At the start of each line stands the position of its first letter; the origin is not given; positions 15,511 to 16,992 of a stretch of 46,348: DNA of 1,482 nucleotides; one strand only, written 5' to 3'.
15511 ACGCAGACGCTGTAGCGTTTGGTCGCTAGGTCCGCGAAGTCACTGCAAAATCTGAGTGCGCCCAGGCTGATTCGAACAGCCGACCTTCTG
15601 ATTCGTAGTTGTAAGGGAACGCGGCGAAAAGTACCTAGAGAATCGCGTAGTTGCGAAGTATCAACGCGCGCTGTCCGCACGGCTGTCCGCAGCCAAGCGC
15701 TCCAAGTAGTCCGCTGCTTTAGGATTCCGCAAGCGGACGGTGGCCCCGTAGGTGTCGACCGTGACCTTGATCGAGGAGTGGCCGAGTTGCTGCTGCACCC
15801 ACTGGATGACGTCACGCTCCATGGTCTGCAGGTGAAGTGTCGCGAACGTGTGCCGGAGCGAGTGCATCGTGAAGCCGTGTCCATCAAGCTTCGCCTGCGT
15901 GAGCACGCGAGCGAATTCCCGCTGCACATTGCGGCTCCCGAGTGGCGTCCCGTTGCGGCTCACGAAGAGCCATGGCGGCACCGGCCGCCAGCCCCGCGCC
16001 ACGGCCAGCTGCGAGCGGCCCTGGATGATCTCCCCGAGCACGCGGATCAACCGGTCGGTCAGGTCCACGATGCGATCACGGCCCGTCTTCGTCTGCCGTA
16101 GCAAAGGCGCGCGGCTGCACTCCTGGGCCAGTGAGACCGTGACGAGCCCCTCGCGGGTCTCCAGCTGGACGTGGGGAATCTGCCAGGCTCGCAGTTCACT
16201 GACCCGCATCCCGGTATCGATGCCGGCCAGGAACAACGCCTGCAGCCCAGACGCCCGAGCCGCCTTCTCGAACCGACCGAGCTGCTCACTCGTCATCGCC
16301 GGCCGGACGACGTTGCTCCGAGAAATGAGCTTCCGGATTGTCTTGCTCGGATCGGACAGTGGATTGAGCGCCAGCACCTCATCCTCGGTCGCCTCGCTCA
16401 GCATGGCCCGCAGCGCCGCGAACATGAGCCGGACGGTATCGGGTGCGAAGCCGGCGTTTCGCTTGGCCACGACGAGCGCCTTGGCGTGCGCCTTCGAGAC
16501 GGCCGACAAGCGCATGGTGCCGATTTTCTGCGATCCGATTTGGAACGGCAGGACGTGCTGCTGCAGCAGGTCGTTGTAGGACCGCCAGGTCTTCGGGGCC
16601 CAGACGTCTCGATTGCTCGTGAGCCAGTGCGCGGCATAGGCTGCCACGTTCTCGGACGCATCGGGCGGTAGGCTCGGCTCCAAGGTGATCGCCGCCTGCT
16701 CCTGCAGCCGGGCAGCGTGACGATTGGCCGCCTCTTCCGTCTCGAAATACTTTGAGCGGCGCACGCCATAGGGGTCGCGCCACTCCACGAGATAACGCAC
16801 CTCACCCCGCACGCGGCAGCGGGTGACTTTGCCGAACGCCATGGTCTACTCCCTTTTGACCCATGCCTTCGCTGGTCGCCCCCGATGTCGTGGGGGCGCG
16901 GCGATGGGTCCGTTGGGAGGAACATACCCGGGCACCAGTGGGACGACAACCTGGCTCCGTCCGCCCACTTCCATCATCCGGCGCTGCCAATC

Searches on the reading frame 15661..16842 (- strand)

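Call 13: search_protein_families(library=pfam, proteins=[window:15661-16842:-], max_evalue=0.001)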
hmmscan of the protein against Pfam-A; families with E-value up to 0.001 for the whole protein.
window:15661-16842:- (393 aa): 1 family
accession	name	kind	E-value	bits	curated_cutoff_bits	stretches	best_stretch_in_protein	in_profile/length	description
PF00589.27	Phage_integrase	-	4.6e-22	79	27.1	1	198-365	22-165/172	Phage integrase family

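Call 84: search_protein_families(library=ncbifam, proteins=[window:15661-16842:-], max_evalue=0.001)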
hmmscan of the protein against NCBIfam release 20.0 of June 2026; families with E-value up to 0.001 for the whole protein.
window:15661-16842:- (393 aa): 8 families
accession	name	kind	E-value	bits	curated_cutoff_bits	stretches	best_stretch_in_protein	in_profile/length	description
TIGR02224.1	recomb_XerC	equivalog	8e-22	78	335.15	1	81-361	13-271/295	tyrosine recombinase XerC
NF040815.2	recomb_XerA_Arch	equivalog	7.6e-18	65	220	1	82-361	13-248/263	site-specific tyrosine recombinase/integron integrase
TIGR02225.1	recomb_XerD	equivalog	8.2e-16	58.2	329.6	1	81-361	13-268/290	site-specific tyrosine recombinase XerD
NF001399.0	PRK00283.1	subfamily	1.9e-15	56.9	279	1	75-361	17-277/300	tyrosine recombinase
TIGR02249.1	integrase_gron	subfamily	4e-09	36.3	265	1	304-361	240-294/315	integron integrase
NF003462.0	PRK05084.1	equivalog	6.7e-09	34.9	267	1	322-376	301-352/360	tyrosine recombinase XerS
NF002331.0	PRK01287.1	subfamily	9.1e-09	34.7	371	1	247-361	197-306/365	site-specific tyrosine recombinase XerC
NF007370.0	PRK09870.1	subfamily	0.00022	20.9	221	1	266-363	86-175/200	tyrosine-type DNA invertase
